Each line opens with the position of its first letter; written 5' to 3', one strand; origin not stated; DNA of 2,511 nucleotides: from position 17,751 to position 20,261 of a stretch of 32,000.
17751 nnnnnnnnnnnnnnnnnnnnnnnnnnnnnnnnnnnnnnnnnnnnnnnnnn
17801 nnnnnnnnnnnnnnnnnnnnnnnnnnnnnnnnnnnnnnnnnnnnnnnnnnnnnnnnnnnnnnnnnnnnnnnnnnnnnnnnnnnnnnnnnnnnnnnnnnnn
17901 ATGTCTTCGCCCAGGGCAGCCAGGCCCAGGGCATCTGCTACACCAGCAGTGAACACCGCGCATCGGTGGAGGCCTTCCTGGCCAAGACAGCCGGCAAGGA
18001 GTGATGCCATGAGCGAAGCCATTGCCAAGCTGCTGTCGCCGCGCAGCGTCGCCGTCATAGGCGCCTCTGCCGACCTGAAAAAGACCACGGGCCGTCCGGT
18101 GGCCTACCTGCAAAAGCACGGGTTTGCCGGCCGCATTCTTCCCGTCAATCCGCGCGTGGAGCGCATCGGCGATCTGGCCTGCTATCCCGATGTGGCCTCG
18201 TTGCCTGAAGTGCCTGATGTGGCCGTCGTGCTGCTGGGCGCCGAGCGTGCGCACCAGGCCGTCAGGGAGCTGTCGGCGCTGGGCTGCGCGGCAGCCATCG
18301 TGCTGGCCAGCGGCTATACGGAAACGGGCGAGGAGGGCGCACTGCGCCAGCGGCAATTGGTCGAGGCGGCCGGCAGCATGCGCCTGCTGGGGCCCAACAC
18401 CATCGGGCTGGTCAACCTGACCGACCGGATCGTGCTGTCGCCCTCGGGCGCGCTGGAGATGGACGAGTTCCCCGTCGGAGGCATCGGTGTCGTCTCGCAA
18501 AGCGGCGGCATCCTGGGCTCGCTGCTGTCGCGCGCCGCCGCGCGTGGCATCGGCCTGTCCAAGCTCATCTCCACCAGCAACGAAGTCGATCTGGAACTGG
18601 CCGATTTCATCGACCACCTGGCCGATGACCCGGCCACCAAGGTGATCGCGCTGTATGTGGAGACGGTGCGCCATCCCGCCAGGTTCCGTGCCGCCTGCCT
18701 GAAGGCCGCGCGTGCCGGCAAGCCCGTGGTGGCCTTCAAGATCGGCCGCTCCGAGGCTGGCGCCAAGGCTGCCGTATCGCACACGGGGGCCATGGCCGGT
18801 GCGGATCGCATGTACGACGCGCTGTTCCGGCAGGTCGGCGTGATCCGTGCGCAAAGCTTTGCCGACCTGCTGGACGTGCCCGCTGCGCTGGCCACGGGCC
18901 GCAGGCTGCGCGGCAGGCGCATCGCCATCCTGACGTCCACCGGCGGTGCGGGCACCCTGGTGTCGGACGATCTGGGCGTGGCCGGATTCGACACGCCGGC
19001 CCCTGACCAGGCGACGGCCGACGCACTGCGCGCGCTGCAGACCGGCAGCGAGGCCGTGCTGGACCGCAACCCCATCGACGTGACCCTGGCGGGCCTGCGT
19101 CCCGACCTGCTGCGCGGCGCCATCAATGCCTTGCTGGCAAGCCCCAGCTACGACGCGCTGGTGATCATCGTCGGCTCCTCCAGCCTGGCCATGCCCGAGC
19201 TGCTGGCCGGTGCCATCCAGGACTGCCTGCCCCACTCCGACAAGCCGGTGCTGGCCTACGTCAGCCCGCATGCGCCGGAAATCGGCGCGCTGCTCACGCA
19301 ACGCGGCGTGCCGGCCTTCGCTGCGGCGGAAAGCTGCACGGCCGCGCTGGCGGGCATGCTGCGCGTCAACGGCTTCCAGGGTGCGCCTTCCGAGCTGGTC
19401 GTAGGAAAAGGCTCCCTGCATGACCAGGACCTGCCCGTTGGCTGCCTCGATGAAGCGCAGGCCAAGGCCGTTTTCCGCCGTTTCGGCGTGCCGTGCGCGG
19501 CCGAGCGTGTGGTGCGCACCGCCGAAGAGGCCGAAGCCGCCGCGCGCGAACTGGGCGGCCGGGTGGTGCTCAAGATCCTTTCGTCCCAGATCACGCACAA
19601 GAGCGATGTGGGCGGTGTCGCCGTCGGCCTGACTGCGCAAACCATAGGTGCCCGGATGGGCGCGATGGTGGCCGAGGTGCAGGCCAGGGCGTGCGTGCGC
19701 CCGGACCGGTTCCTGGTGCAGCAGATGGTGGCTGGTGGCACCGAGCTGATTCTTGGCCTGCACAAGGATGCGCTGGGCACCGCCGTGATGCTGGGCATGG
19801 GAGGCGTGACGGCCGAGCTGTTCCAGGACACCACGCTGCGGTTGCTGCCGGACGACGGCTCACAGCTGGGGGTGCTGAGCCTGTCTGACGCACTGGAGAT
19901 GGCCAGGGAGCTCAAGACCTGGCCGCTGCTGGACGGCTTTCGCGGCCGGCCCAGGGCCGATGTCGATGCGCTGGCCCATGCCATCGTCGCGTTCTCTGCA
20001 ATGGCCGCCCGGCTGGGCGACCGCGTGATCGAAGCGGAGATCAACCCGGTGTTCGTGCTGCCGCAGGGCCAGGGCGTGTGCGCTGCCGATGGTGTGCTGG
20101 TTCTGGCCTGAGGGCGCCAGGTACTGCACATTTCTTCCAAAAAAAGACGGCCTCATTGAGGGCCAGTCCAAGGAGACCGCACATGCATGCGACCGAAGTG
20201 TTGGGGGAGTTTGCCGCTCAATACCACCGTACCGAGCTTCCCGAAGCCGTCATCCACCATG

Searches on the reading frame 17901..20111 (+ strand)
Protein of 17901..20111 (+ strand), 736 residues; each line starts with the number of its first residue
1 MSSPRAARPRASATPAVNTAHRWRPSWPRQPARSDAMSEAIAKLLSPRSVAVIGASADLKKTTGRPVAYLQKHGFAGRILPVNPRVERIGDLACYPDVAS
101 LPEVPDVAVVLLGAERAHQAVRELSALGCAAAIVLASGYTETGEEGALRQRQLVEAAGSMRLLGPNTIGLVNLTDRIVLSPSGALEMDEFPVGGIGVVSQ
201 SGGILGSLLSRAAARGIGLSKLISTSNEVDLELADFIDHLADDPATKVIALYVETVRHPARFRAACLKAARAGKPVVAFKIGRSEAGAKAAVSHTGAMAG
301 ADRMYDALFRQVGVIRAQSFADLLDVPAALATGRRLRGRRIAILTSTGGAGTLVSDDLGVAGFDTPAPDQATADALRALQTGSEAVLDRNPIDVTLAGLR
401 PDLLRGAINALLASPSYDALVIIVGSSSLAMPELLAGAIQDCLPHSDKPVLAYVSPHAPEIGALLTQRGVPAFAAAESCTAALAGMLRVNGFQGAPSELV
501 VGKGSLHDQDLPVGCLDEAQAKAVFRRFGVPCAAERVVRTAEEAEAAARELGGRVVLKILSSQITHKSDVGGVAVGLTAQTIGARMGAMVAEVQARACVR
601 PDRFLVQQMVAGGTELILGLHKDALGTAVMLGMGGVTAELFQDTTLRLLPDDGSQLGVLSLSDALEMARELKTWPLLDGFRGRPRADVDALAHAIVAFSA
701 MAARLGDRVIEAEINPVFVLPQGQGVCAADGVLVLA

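Call 47: search_protein_families(library=pfam, proteins=[window:17901-20111:+], max_evalue=0.0001)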
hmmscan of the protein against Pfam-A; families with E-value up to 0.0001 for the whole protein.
window:17901-20111:+ (736 aa): 4 families
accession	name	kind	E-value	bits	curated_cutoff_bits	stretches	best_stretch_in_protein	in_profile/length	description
PF13549.11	ATP-grasp_5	-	3.2e-53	180.8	27.6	1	515-734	9-220/221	ATP-grasp domain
PF13607.11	Succ_CoA_lig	-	7.8e-50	168.6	27.4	1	193-329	2-137/138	Succinyl-CoA ligase like flavodoxin domain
PF13380.12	CoA_binding_2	-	9.2e-17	62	22.8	1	48-170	1-113/116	CoA binding domain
PF02629.25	CoA_binding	-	2.3e-05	25.5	22.3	0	48-136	4-95/97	CoA binding domain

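Call 78: search_protein_families(library=ncbifam, proteins=[window:17901-20111:+], max_evalue=0.00001)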
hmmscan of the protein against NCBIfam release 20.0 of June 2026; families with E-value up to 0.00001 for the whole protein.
window:17901-20111:+ (736 aa): 7 families
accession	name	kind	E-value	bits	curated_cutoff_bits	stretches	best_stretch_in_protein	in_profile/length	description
NF045494.1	AcCoALig_Archglob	equivalog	1.2e-109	367.6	1200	2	36-486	213-659/665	acetate--CoA ligase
TIGR02717.1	AcCoA-syn-alpha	equivalog_domain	7.3e-101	338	567.15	1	42-488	2-445/447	acetate--CoA ligase alpha subunit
NF045493.1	HydDutCoALig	equivalog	1e-94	318.5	1300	1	43-730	5-693/698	4-hydroxybutyrate--CoA ligase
NF045492.1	HydPropCoALig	equivalog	8e-93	312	1300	2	38-484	245-691/700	3-hydroxypropionate--CoA ligase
NF004230.0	PRK05678.1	equivalog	3.1e-10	39.7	336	1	105-300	66-253/291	succinate--CoA ligase subunit alpha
TIGR01019.1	sucCoAalpha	subfamily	2.9e-09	36.7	353.2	1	152-299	108-250/286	succinate--CoA ligase subunit alpha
NF001913.0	PRK00696.1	equivalog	7.1e-06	25.3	370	0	517-620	4-112/388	ADP-forming succinate--CoA ligase subunit beta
